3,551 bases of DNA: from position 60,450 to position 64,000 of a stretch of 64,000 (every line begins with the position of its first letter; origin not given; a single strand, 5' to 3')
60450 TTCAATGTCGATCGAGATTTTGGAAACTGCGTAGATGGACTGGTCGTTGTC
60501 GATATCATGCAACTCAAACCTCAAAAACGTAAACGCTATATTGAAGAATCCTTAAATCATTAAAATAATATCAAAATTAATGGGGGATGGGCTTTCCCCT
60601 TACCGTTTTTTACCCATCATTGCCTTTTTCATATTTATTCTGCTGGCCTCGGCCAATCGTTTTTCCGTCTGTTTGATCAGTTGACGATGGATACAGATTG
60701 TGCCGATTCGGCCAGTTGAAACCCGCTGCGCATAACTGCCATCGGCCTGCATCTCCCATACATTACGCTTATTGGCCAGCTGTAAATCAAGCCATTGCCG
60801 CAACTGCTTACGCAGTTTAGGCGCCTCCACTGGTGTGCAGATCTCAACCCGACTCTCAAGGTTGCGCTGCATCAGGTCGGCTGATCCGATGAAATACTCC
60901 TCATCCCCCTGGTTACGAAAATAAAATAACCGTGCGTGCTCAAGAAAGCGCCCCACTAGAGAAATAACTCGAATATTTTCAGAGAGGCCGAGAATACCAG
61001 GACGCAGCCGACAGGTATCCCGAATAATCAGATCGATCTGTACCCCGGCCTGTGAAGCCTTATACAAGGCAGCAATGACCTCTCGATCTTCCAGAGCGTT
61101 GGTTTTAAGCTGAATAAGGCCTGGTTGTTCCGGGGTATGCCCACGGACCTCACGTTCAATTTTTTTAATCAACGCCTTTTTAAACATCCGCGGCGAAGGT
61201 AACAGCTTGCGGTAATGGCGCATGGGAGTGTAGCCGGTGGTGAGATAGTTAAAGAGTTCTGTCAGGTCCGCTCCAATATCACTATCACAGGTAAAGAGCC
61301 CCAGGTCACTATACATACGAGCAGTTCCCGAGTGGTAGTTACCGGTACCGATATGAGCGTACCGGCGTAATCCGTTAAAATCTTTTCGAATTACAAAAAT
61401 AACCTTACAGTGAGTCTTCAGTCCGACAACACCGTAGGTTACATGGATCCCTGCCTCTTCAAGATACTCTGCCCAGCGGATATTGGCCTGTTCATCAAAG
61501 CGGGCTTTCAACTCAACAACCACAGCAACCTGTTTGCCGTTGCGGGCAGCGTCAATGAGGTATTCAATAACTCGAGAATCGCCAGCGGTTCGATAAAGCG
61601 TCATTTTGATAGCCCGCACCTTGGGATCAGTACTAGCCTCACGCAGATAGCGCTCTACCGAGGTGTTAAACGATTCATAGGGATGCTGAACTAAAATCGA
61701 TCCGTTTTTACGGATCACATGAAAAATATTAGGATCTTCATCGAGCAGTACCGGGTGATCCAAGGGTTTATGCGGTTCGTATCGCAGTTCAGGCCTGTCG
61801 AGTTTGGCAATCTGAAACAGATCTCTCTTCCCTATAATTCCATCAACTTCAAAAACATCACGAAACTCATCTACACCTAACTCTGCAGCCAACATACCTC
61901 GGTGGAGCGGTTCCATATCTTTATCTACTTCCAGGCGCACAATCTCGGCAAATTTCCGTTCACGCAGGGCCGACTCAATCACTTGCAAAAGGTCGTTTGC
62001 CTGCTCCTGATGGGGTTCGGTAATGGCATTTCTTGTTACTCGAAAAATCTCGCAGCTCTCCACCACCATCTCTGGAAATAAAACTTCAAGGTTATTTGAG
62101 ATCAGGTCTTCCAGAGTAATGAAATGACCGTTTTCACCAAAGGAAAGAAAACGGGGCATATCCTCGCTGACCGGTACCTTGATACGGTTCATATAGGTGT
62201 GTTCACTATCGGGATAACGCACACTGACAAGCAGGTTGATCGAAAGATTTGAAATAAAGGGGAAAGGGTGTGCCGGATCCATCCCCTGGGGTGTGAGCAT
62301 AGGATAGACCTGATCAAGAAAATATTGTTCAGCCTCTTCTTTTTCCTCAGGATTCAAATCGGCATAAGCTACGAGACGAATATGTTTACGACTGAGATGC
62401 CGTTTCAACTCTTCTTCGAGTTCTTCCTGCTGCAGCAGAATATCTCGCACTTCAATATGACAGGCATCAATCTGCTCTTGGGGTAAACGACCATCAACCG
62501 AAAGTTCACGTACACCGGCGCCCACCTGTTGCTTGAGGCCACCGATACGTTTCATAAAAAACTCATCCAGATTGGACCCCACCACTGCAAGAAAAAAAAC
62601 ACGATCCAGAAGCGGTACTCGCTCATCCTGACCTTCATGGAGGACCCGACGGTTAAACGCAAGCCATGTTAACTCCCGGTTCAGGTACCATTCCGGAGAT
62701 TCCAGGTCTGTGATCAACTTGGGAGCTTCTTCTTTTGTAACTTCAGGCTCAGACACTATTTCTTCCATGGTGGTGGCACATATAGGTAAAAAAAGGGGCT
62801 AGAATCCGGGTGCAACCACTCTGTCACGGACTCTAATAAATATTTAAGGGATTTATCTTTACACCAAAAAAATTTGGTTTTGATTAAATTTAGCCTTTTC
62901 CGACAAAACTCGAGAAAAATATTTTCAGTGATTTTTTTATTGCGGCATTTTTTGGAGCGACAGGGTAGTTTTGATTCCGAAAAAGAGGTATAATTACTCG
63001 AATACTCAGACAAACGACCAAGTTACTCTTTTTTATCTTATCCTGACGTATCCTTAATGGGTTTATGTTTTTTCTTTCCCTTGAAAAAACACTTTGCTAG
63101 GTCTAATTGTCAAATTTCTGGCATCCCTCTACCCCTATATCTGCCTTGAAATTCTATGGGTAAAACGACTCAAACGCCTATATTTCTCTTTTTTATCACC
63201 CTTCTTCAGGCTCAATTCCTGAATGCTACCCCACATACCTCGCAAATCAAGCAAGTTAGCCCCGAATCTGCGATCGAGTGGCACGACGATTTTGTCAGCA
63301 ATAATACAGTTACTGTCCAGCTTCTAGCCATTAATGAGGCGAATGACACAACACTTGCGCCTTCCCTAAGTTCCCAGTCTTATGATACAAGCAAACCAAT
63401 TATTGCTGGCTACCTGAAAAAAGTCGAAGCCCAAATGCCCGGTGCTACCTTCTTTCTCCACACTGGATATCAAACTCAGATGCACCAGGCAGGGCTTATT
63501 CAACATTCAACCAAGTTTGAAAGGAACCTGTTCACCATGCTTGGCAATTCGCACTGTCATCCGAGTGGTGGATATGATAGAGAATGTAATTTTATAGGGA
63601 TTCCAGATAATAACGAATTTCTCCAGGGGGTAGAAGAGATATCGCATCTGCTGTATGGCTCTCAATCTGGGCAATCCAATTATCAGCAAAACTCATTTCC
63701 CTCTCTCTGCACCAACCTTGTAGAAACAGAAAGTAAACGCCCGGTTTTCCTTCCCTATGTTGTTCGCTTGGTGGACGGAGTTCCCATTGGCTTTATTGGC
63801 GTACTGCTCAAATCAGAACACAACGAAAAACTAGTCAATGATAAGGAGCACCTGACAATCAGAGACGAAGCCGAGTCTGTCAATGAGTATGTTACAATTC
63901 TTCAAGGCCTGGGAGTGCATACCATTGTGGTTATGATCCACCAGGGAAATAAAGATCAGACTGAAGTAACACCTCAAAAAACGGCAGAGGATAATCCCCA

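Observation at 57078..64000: Three intact ORFs of three phosphoesterase folds, all missing their metal ligands, around olsF-like and ppk1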

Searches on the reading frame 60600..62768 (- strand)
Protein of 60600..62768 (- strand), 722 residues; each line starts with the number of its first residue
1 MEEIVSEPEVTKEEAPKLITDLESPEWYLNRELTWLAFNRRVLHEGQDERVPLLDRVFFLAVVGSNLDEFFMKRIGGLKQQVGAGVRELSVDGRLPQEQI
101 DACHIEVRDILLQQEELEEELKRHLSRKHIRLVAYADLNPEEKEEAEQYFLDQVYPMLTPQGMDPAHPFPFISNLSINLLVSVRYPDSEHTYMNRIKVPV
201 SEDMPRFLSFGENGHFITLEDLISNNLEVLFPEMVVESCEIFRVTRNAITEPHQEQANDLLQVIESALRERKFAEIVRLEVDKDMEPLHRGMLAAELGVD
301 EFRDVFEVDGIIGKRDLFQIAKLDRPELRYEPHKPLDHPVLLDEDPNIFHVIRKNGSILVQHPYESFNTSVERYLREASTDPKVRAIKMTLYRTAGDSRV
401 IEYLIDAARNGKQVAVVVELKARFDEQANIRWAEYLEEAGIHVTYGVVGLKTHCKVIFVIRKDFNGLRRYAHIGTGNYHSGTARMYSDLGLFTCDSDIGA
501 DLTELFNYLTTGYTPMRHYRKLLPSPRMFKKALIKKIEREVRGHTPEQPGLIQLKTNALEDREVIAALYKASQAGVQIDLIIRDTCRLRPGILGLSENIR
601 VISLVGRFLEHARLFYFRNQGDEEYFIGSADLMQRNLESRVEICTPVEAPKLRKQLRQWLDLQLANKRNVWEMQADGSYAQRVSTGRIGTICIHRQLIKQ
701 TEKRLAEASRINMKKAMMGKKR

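Call 3: search_protein_families(library=pfam, proteins=[window:60600-62768:-], max_evalue=1)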
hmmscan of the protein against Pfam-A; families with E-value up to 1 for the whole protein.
window:60600-62768:- (722 aa): 6 families
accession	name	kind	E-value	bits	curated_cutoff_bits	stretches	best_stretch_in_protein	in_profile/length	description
PF17941.7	PP_kinase_C_1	-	3.4e-71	238.6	25.7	1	347-513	1-165/167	Polyphosphate kinase C-terminal domain 1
PF13090.12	PP_kinase_C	-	7e-62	208.3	25.8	1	523-683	2-162/172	Polyphosphate kinase C-terminal domain 2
PF02503.22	PP_kinase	-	4e-53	180.3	31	1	141-320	1-183/183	Polyphosphate kinase middle domain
PF13089.11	PP_kinase_N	-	2.2e-32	112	23.8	1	28-133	1-107/107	Polyphosphate kinase N-terminal domain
PF13091.12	PLDc_2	-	8.1e-13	48.8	27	2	553-661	13-129/132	PLD-like domain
PF09565.16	RE_NgoFVII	-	0.085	12.6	23.8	1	599-661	82-146/162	NgoFVII restriction endonuclease N-terminal PLD domain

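Call 4: search_protein_families(library=ncbifam, proteins=[window:60600-62768:-], max_evalue=1)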
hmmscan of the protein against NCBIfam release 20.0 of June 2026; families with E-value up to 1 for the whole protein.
window:60600-62768:- (722 aa): 12 families
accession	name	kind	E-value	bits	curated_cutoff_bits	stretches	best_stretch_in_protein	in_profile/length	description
NF003921.0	PRK05443.2-2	subfamily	1.9e-290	965.3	701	1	13-709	8-702/707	RNA degradosome polyphosphate kinase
NF003922.0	PRK05443.2-3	equivalog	1.3e-245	816.9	981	1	11-703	35-730/735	RNA degradosome polyphosphate kinase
TIGR03705.1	poly_P_kin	equivalog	4.4e-226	752.4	465.85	1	28-687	2-661/673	polyphosphate kinase 1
NF003920.0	PRK05443.2-1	equivalog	2.6e-213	710.3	935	1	20-712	4-700/719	RNA degradosome polyphosphate kinase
NF003919.0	PRK05443.1-4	equivalog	3.6e-207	690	908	1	13-684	13-688/730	RNA degradosome polyphosphate kinase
NF003918.0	PRK05443.1-2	subfamily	4.8e-205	682.7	691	1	20-702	9-694/697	RNA degradosome polyphosphate kinase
NF003924.0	PRK05443.3-2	equivalog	2.9e-183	611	1058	1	22-696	3-667/699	RNA degradosome polyphosphate kinase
NF003927.0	PRK05443.3-6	equivalog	2.3e-157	525.4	1042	1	27-715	6-693/717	RNA degradosome polyphosphate kinase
NF003917.0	PRK05443.1-1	subfamily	4.2e-146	488.1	470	1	26-703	5-684/689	RNA degradosome polyphosphate kinase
NF003926.0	PRK05443.3-4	equivalog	2e-136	456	1391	1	28-681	4-653/675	RNA degradosome polyphosphate kinase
NF003923.0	PRK05443.3-1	equivalog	2.8e-130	435.8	1116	1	27-668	6-652/692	RNA degradosome polyphosphate kinase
NF003925.0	PRK05443.3-3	equivalog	2.6e-115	386.1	707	1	26-660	10-644/688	RNA degradosome polyphosphate kinase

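Call 27: find_encoding_contigs(protein=window:60600-62768:-, flank=10000, max_places=4)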
Protein window:60600-62768:- (722 aa): no gene with exactly this product is on record in the collection.

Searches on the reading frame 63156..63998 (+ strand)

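Call 3: search_protein_families(library=pfam, proteins=[window:63156-63998:+], max_evalue=1)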
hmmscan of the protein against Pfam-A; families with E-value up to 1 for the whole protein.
window:63156-63998:+ (281 aa): 0 families

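Call 4: search_protein_families(library=ncbifam, proteins=[window:63156-63998:+], max_evalue=1)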
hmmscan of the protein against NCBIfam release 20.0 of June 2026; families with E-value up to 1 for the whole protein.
window:63156-63998:+ (281 aa): 9 families
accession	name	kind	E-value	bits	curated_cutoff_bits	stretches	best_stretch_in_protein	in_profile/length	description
NF006936.0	PRK09419.1-3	equivalog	1.5e-13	49.3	2542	1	147-269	786-910/1212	multifunctional 2',3'-cyclic-nucleotide 2'-phosphodiesterase/3'-nucleotidase/5'-nucleotidase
NF041198.1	UshA_like_PCGU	equivalog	9e-09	34.4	275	1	173-272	124-221/519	UshA-like (seleno)protein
NF047875.1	5nuc_LPXTG_Strp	exception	2.5e-06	26.3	1050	1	187-272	171-262/684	surface-anchored 5'-nucleotidase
NF006938.0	PRK09420.1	equivalog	0.00016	20.2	486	1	173-269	128-233/648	bifunctional 2',3'-cyclic-nucleotide 2'-phosphodiesterase/3'-nucleotidase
TIGR01390.1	CycNucDiestase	equivalog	0.00018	20.2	883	1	167-268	100-210/626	2',3'-cyclic-nucleotide 2'-phosphodiesterase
NF006934.0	PRK09419.1-1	subfamily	0.00085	17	1646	1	152-266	137-241/1174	multifunctional 2',3'-cyclic-nucleotide 2'-phosphodiesterase/3'-nucleotidase/5'-nucleotidase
TIGR04486.1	thiosulf_SoxB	equivalog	0.0042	15.4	550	1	167-266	179-278/556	thiosulfohydrolase SoxB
NF007109.1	PRK09558.1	equivalog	0.0083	14.9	600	1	177-250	133-206/550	bifunctional UDP-sugar hydrolase/5'-nucleotidase UshA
NF010538.0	PRK13926.1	equivalog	0.021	15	285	1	84-118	155-189/213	ribonuclease HII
